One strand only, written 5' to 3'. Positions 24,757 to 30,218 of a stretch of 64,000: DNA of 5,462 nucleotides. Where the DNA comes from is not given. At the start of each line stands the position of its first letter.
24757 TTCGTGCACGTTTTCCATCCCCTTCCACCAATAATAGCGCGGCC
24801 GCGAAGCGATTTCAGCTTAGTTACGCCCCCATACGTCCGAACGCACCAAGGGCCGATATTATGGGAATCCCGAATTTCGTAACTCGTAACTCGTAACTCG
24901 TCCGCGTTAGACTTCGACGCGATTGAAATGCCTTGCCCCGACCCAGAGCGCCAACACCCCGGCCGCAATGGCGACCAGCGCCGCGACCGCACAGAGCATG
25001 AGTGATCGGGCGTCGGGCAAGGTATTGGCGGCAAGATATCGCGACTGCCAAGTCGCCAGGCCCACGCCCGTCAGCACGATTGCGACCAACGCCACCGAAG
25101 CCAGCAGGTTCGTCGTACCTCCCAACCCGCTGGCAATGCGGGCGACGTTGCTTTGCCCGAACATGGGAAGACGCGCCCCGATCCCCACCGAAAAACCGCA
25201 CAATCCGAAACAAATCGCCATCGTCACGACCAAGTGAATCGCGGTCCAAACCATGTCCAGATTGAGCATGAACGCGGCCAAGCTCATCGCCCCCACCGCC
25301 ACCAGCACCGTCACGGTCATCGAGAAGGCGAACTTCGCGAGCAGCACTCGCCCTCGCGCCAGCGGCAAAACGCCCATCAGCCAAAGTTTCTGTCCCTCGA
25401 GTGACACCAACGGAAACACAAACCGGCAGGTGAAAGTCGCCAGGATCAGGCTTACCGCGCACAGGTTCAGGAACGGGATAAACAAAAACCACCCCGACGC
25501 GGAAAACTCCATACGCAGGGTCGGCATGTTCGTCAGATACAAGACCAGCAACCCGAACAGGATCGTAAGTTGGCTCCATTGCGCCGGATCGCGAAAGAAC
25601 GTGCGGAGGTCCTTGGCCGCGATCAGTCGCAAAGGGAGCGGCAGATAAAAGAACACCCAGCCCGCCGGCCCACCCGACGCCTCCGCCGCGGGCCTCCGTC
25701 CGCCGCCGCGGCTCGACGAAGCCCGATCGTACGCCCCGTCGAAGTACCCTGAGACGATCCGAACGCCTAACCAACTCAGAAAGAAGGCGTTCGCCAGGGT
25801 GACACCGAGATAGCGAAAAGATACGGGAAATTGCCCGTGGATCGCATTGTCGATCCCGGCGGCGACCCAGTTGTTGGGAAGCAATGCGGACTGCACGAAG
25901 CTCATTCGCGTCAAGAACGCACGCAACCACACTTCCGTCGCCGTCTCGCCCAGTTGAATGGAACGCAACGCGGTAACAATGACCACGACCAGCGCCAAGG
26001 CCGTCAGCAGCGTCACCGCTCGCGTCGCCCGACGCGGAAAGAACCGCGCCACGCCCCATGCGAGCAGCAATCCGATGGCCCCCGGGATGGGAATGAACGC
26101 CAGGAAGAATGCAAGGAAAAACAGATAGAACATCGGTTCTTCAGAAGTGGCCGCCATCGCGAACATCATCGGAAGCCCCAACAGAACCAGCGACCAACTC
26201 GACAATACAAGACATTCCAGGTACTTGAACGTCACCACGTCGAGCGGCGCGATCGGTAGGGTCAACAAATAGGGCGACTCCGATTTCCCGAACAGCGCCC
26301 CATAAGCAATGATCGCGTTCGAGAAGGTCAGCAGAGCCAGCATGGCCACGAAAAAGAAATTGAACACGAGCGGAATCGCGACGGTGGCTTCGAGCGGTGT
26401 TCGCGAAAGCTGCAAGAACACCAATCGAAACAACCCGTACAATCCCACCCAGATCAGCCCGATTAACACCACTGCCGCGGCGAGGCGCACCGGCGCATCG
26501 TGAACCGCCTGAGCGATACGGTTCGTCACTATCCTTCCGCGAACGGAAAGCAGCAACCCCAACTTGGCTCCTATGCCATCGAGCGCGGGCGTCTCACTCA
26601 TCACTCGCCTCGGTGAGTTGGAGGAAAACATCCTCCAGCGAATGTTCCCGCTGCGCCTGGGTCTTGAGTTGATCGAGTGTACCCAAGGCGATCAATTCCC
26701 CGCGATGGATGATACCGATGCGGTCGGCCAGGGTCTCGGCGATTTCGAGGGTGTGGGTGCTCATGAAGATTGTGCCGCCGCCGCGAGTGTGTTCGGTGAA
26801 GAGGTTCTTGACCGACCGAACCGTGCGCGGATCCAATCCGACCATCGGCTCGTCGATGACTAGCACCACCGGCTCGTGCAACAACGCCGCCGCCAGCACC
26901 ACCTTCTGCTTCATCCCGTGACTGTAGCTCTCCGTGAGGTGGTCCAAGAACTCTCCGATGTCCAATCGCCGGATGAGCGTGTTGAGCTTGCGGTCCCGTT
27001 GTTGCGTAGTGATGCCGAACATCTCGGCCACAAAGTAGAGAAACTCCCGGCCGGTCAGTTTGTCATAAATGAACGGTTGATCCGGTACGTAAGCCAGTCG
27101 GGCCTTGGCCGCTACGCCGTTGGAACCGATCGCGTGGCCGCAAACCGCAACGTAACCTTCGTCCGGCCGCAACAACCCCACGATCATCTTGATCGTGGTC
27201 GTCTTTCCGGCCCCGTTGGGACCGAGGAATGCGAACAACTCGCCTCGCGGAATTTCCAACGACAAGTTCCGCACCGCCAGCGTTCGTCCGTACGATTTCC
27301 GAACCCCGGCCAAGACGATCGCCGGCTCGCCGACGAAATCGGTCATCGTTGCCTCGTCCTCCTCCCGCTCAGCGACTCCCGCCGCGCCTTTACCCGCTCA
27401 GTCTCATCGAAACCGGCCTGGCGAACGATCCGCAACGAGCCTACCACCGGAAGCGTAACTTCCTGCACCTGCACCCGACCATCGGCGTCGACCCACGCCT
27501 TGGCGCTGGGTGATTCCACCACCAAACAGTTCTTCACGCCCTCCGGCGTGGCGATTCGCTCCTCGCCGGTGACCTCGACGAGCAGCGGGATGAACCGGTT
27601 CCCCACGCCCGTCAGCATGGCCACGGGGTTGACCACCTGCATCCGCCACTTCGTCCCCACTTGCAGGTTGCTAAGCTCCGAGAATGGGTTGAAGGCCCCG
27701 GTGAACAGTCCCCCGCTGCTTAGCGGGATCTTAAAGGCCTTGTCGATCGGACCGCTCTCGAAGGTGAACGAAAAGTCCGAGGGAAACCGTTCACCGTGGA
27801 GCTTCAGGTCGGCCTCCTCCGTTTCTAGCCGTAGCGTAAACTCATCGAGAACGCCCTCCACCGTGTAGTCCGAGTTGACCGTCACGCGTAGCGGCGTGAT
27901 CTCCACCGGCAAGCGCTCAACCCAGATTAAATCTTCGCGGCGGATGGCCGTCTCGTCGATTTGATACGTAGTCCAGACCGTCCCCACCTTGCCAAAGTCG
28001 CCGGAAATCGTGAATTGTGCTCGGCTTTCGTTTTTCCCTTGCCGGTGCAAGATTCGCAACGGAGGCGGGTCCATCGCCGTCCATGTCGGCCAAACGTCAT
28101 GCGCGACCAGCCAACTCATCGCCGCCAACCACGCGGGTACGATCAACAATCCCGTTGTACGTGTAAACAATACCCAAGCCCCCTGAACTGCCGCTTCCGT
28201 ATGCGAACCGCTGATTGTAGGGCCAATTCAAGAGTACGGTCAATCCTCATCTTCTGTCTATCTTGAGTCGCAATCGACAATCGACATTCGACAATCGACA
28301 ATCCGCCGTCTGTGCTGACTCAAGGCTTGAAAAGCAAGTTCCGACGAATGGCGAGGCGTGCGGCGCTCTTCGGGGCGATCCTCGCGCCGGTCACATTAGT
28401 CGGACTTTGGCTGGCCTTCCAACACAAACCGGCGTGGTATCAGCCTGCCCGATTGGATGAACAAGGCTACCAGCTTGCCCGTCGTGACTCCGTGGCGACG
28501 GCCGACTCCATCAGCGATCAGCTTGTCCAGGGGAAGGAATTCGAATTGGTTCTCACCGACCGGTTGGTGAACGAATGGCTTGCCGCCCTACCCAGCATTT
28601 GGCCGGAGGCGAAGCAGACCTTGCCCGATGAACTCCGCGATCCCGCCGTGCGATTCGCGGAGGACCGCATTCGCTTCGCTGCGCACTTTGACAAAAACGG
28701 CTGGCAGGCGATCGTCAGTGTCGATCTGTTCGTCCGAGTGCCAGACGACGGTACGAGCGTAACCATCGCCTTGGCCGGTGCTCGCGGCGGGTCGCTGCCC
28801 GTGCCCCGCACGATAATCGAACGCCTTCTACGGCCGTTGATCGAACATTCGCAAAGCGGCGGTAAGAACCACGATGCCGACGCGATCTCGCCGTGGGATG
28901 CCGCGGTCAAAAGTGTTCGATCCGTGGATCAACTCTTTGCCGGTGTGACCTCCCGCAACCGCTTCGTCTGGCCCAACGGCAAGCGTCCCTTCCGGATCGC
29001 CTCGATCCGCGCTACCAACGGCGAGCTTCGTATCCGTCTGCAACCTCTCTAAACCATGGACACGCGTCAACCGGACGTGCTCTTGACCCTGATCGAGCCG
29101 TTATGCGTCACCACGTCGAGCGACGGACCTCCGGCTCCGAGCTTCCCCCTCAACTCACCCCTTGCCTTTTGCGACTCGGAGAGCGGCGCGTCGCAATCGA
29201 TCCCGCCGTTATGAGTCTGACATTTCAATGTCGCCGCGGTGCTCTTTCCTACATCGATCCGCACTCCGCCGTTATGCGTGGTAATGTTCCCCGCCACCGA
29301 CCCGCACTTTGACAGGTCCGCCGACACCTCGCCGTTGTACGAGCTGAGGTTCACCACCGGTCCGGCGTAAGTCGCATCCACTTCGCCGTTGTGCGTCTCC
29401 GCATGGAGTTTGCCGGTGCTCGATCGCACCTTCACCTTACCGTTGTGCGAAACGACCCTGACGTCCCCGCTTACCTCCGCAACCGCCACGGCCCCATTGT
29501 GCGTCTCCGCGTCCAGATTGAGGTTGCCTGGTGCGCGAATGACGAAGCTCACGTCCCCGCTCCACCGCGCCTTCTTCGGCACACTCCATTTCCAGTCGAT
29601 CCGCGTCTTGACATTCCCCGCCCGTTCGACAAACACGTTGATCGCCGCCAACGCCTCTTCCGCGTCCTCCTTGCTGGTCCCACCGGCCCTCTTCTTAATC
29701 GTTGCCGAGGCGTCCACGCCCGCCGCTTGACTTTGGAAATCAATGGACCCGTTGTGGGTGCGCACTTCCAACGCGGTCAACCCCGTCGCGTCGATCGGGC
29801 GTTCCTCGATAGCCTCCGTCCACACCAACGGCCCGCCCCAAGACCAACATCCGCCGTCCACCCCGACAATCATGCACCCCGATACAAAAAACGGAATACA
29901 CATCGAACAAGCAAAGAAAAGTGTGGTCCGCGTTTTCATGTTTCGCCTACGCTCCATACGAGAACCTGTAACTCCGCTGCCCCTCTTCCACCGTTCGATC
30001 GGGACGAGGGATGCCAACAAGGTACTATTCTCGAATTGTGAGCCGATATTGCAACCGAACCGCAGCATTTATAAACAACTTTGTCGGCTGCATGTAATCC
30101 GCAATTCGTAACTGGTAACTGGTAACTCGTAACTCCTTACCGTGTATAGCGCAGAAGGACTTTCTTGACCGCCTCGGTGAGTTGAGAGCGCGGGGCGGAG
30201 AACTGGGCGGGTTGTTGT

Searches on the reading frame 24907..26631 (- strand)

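Call 89: search_protein_families(library=pfam, proteins=[window:24907-26631:-], max_evalue=0.001)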
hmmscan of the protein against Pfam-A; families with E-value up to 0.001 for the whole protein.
window:24907-26631:- (574 aa): 1 family
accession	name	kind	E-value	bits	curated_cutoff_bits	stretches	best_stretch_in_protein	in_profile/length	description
PF16949.11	ABC_tran_2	-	2.3e-110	370.5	25.7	1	49-573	9-541/542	Putative ATP-binding cassette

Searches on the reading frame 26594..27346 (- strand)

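Call 89: search_protein_families(library=pfam, proteins=[window:26594-27346:-], max_evalue=0.001)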
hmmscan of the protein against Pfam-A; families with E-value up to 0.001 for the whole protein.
window:26594-27346:- (250 aa): 3 families
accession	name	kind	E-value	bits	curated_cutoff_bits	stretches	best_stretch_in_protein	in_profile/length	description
PF00005.33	ABC_tran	-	1.6e-28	100.5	25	1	26-168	2-136/137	ABC transporter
PF13304.12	AAA_21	-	3.5e-13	50.7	27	1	140-201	237-301/304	AAA domain, putative AbiEii toxin, Type IV TA system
PF13401.12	AAA_22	-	0.00089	20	27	0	39-166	9-92/130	AAA domain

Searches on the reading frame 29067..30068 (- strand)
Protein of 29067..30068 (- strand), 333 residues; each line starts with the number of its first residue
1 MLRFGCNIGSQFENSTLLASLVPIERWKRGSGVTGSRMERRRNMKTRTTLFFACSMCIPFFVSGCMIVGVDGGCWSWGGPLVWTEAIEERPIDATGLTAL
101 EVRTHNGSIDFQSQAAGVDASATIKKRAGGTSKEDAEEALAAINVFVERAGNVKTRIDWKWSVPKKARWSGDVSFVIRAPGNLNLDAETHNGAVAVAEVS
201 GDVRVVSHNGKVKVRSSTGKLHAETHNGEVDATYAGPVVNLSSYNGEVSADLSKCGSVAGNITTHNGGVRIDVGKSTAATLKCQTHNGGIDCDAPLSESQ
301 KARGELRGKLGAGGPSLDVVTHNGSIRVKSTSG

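Call 89: search_protein_families(library=pfam, proteins=[window:29067-30068:-], max_evalue=0.001)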
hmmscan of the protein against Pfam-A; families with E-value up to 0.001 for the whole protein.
window:29067-30068:- (333 aa): 1 family
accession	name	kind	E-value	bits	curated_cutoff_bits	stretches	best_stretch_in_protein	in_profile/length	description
PF13349.12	DUF4097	-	2.1e-08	34.3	22.9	1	170-328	86-246/247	Toastrack DUF4097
